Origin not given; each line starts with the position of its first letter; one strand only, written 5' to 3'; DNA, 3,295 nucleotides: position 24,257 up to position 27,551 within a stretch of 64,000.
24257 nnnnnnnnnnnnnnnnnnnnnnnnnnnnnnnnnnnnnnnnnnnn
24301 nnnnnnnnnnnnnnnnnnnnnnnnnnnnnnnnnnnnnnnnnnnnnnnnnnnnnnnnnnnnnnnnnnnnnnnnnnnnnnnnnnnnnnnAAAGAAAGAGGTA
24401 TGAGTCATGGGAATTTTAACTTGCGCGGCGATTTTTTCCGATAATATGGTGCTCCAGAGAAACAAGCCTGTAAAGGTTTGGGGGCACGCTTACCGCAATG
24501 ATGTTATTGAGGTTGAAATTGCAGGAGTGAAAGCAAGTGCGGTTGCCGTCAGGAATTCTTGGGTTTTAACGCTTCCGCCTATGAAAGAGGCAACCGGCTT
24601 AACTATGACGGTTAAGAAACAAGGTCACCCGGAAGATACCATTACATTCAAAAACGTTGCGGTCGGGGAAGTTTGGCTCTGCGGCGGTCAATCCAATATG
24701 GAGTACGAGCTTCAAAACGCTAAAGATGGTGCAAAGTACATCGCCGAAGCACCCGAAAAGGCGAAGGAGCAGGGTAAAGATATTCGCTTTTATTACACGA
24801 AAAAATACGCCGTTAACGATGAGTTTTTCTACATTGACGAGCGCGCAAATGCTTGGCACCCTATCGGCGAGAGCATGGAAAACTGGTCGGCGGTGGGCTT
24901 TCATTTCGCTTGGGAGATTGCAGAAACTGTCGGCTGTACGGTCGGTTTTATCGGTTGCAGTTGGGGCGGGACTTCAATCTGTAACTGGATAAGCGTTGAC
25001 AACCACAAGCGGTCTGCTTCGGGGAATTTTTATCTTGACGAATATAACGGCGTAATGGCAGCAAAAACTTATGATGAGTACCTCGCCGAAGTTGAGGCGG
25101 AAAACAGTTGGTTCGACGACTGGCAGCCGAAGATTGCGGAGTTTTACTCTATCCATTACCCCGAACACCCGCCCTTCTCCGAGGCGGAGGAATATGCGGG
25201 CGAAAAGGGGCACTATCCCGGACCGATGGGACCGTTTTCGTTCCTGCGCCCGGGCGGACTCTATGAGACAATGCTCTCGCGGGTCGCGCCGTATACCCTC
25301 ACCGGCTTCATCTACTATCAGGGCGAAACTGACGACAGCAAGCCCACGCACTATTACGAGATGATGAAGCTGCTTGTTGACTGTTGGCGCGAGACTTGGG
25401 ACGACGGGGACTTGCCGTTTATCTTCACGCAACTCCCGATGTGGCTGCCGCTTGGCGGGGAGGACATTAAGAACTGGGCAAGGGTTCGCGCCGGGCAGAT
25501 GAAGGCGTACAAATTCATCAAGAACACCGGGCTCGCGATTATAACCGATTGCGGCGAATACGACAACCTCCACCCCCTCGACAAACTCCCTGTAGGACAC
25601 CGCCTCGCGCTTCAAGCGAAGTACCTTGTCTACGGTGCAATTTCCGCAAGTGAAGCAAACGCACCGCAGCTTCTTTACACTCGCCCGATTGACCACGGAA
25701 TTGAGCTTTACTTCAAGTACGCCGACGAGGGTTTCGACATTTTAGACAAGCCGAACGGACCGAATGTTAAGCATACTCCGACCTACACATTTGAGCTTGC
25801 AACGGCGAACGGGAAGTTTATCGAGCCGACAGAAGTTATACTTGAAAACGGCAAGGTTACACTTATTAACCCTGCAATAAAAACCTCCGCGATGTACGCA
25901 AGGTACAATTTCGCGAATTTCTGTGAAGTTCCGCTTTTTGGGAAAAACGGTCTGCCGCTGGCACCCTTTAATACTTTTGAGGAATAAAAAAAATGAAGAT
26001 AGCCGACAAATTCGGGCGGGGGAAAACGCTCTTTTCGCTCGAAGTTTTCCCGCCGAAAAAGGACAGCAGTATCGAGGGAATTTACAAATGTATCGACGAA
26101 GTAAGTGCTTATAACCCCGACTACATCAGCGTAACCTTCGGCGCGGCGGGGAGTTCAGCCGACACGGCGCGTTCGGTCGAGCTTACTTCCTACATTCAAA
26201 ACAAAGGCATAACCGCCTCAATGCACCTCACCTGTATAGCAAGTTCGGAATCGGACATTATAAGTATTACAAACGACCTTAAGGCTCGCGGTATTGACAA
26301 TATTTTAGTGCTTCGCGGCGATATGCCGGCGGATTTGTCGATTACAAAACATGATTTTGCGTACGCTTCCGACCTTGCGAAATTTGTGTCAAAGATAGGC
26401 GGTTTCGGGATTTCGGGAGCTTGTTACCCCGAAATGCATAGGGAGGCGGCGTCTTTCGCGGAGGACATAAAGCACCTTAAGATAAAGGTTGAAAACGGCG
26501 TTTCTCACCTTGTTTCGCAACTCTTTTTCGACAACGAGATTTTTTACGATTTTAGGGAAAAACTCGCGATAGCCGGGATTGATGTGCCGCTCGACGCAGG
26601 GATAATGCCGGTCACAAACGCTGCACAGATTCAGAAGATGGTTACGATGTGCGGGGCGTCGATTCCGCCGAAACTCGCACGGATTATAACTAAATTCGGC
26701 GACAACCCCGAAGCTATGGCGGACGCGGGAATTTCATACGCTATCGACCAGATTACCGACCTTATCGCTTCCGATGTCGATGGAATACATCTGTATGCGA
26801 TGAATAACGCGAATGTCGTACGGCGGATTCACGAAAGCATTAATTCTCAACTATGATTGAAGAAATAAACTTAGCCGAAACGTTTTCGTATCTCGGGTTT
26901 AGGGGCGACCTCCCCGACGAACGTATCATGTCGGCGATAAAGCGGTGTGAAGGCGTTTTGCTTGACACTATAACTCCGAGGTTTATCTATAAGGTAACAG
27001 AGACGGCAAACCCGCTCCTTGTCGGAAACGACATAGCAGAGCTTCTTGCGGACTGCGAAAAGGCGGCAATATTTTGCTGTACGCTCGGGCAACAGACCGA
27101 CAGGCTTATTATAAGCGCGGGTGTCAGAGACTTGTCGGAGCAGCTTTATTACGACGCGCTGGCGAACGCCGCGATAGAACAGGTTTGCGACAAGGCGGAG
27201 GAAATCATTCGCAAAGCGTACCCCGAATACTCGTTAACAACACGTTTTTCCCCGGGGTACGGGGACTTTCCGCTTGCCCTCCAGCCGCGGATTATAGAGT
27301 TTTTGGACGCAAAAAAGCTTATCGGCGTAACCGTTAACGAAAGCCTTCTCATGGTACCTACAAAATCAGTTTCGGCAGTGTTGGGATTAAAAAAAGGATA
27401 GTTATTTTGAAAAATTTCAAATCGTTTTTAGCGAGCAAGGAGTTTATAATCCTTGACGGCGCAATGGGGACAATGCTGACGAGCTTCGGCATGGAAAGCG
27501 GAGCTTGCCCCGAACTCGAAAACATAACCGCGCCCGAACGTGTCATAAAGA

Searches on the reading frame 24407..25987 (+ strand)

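Call 53: search_protein_families(library=pfam, proteins=[window:24407-25987:+], max_evalue=0.00001)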
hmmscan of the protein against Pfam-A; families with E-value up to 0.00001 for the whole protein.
window:24407-25987:+ (526 aa): 1 family
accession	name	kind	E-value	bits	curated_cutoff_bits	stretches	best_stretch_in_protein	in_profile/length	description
PF03629.24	SASA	-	1.5e-17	64.4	24.8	2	281-381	100-204/226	Carbohydrate esterase, sialic acid-specific acetylesterase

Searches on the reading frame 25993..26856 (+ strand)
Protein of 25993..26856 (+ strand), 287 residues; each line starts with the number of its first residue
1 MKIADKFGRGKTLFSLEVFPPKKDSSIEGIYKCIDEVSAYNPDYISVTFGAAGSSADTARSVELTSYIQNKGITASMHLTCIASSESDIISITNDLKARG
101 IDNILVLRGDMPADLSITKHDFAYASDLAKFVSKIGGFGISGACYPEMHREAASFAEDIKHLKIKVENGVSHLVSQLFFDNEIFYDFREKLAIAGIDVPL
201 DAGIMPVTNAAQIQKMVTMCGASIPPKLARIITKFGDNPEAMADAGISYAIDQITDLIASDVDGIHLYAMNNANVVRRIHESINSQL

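Call 53: search_protein_families(library=pfam, proteins=[window:25993-26856:+], max_evalue=0.00001)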
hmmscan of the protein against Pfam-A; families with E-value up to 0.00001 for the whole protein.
window:25993-26856:+ (287 aa): 1 family
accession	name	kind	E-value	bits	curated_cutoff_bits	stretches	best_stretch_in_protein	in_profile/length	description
PF02219.23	MTHFR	-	8.7e-74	248.9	24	1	4-283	3-286/287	Methylenetetrahydrofolate reductase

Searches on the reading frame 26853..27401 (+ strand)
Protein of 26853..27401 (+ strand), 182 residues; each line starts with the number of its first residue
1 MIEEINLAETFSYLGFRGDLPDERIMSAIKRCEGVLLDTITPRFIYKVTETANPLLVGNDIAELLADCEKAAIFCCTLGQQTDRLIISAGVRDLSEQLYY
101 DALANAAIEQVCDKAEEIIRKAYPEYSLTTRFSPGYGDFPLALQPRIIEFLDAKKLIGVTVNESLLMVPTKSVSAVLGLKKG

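Call 53: search_protein_families(library=pfam, proteins=[window:26853-27401:+], max_evalue=0.00001)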
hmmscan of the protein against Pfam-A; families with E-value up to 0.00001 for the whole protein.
window:26853-27401:+ (182 aa): 1 family
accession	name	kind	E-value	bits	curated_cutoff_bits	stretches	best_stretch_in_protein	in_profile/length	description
PF02965.22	Met_synt_B12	-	1e-06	28.8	25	1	116-177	188-246/273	Vitamin B12 dependent methionine synthase, activation domain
